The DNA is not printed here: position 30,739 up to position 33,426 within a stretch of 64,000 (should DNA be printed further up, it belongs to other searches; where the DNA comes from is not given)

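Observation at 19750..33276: Three phosphohistidine swivel-domain proteins with no recognisable ATP-grasp domain, each next to a Rieske oxygenase and a TetR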

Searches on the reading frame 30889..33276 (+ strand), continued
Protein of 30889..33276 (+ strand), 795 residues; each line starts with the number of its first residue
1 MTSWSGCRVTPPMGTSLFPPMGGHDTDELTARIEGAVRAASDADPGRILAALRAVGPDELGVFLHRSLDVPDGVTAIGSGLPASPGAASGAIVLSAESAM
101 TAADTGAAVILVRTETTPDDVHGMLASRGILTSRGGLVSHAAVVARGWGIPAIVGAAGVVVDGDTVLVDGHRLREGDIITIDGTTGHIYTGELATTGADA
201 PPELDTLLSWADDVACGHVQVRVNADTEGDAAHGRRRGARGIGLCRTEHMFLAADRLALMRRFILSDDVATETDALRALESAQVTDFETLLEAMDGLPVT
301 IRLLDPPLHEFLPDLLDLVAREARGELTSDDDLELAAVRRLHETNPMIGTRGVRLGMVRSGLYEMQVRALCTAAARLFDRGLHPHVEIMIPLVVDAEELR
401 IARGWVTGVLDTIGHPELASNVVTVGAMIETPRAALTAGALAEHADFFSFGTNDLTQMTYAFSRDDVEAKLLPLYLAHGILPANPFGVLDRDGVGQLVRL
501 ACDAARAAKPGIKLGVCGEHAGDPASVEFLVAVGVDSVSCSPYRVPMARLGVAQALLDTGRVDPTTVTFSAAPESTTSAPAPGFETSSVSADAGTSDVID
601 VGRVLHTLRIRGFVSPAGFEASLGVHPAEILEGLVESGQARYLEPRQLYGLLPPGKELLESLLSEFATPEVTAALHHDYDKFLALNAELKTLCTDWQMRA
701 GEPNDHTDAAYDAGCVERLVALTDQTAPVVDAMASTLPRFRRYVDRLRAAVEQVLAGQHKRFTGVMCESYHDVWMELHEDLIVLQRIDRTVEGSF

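Call 57: find_related_loci(query=A1, collection=metagenome_contigs, flank=10000)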
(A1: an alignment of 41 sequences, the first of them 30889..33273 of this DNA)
Query A1 (795 aa) in metagenome_contigs; peptide patterns used: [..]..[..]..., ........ (x = any residue, [..] = any of these).
600 stretches matched a pattern (row limit reached: there are more); 596 encode a relative of the query (tblastn E <= 1e-3); the best 80 are kept; 80 distinct loci.
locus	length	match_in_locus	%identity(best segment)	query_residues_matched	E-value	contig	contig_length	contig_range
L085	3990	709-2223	55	51-557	3e-171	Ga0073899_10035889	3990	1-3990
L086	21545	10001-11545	54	51-557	2e-163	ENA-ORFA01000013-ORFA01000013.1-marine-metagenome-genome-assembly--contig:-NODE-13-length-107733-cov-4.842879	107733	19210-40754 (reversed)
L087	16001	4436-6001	54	44-559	9e-161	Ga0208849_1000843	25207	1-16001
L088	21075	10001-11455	56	79-546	2e-158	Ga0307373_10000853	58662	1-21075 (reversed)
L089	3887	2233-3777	52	51-557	3e-154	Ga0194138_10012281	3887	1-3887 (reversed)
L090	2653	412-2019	49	36-561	1e-157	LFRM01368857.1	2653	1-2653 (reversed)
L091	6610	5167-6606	60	27-507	1e-146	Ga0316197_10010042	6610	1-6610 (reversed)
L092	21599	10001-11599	49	36-557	1e-142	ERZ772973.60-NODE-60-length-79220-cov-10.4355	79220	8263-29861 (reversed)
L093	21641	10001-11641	47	36-569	3e-142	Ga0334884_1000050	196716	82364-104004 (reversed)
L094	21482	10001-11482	50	51-557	4e-141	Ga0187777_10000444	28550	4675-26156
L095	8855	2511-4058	53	51-555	1e-140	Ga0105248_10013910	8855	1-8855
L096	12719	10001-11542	50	51-557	2e-140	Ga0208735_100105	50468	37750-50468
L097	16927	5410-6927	48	51-557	1e-139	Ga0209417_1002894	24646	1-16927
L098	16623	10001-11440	50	77-547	3e-139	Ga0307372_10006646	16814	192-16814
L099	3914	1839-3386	49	51-560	5e-143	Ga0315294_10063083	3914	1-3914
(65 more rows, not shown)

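Call 58: find_encoding_contigs(protein=P0084, flank=10000, max_places=2)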
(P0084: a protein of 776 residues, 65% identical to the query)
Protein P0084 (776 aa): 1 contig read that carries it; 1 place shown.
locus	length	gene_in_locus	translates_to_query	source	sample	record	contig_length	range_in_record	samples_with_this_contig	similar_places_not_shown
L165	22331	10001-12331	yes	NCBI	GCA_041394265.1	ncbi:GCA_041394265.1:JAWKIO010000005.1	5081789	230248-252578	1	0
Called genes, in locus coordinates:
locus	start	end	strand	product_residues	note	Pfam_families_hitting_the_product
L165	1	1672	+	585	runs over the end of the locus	PF13489:Methyltransf_23 (weak), PF08241:Methyltransf_11, PF13649:Methyltransf_25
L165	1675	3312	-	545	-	PF00501:AMP-binding, PF13193:AMP-binding_C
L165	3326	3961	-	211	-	PF00440:TetR_N, PF17932:TetR_C_24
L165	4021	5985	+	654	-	PF00743:FMO-like, PF00890:FAD_binding_2 (faint), PF01266:DAO (faint), PF01593:Amino_oxidase (faint), PF07992:Pyr_redox_2, PF13450:NAD_binding_8, PF13738:Pyr_redox_3, PF13434:Lys_Orn_oxgnase (weak), +1 more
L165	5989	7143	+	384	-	PF00355:Rieske, PF00848:Ring_hydroxyl_A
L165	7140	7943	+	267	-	PF00106:adh_short, PF01370:Epimerase, PF08659:KR, PF23441:SDR (weak), PF13561:adh_short_C2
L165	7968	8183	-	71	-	-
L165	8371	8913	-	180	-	PF00440:TetR_N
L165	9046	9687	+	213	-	PF00440:TetR_N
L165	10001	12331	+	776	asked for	PF00391:PEP-utilizers, PF02896:PEP-utilizers_C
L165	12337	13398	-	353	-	PF01636:APH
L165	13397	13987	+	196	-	PF00561:Abhydrolase_1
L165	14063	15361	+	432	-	PF08757:CotH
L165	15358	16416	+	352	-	PF09992:NAGPA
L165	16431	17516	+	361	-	PF00535:Glycos_transf_2 (weak), PF04138:GtrA_DPMS_TM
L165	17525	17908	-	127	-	-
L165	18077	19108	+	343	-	-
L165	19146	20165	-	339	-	PF07584:BatA (weak), PF00092:VWA, PF13519:VWA_2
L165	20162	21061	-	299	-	PF01882:DUF58, PF13519:VWA_2 (weak)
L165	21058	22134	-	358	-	PF20030:bpMoxR, PF07726:AAA_3, PF07728:AAA_5, PF17863:AAA_lid_2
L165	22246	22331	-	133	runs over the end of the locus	-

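Call 59: find_encoding_contigs(protein=P0004, flank=10000, max_places=2)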
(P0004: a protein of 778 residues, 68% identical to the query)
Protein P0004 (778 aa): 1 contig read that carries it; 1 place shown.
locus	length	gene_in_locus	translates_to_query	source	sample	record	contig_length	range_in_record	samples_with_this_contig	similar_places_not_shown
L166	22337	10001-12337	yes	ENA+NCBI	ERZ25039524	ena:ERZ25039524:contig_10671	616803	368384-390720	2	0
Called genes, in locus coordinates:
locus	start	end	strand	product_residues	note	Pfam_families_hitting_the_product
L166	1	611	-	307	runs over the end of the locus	PF00296:Bac_luciferase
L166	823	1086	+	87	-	PF01796:OB_ChsH2_C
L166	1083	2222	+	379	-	PF00108:Thiolase_N, PF02803:Thiolase_C (weak), PF22691:Thiolase_C_1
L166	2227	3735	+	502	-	PF00501:AMP-binding, PF13193:AMP-binding_C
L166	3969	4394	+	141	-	-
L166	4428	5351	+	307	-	-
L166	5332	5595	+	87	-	PF00391:PEP-utilizers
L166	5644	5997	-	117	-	PF03992:ABM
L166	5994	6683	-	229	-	PF00106:adh_short, PF08659:KR (weak), PF13561:adh_short_C2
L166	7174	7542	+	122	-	PF00106:adh_short, PF13561:adh_short_C2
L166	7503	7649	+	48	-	PF13561:adh_short_C2 (weak)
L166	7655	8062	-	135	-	PF00848:Ring_hydroxyl_A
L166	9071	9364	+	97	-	PF13577:SnoaL_4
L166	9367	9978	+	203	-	PF00440:TetR_N, PF17940:TetR_C_31 (weak), PF13977:TetR_C_6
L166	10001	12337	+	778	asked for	PF00391:PEP-utilizers, PF02896:PEP-utilizers_C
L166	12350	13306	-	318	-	PF14226:DIOX_N, PF03171:2OG-FeII_Oxy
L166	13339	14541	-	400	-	PF00067:p450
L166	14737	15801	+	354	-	PF00296:Bac_luciferase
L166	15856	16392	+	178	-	PF07638:Sigma70_ECF (weak), PF04542:Sigma70_r2, PF08281:Sigma70_r4_2, PF04545:Sigma70_r4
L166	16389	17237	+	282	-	-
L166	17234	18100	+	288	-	PF13476:AAA_23 (weak), PF00005:ABC_tran, PF13304:AAA_21 (weak)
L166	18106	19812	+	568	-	-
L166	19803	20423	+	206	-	-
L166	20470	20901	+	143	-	-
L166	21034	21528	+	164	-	PF00080:Sod_Cu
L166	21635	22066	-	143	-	-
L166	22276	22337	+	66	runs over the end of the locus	-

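Call 60: find_encoding_contigs(protein=P0054, flank=10000, max_places=2)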
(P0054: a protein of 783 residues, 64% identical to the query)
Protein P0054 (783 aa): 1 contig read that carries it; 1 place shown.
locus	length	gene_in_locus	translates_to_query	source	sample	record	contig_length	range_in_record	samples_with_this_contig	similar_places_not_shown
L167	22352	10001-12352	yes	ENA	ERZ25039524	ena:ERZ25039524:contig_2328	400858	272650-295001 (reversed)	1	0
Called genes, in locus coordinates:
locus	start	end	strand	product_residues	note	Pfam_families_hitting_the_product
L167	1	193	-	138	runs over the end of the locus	PF21619:DUF6855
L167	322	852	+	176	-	PF08220:HTH_DeoR (weak), PF08279:HTH_11, PF19187:HTH_PafC (weak), PF21476:PF0610-like_N (weak), PF25583:WCX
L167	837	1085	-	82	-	-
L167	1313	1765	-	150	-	PF10604:Polyketide_cyc2, PF08327:AHSA1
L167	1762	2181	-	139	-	PF12840:HTH_20, PF01022:HTH_5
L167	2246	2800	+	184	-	PF11716:MDMPI_N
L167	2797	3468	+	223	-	PF05988:DUF899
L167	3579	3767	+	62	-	-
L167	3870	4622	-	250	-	PF24837:AMIN-like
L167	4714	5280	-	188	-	PF09990:DUF2231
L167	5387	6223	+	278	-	PF00378:ECH_1, PF16113:ECH_2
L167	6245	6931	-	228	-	-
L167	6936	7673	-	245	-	PF00578:AhpC-TSA, PF08534:Redoxin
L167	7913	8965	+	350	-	PF00296:Bac_luciferase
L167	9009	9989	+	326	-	PF02012:BNR (faint)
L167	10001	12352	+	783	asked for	PF00391:PEP-utilizers, PF02896:PEP-utilizers_C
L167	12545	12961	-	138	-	-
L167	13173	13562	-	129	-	-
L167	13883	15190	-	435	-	-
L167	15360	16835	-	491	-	PF07690:MFS_1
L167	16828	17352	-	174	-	-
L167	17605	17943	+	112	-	-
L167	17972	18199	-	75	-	-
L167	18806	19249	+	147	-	PF00582:Usp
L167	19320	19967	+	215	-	PF00392:GntR, PF07729:FCD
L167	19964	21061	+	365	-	PF01266:DAO, PF13450:NAD_binding_8 (weak)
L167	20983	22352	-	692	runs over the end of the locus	PF00005:ABC_tran, PF02463:SMC_N (faint), PF13191:AAA_16 (faint), PF13401:AAA_22 (faint), PF13304:AAA_21, PF08352:oligo_HPY, PF00005:ABC_tran, PF08352:oligo_HPY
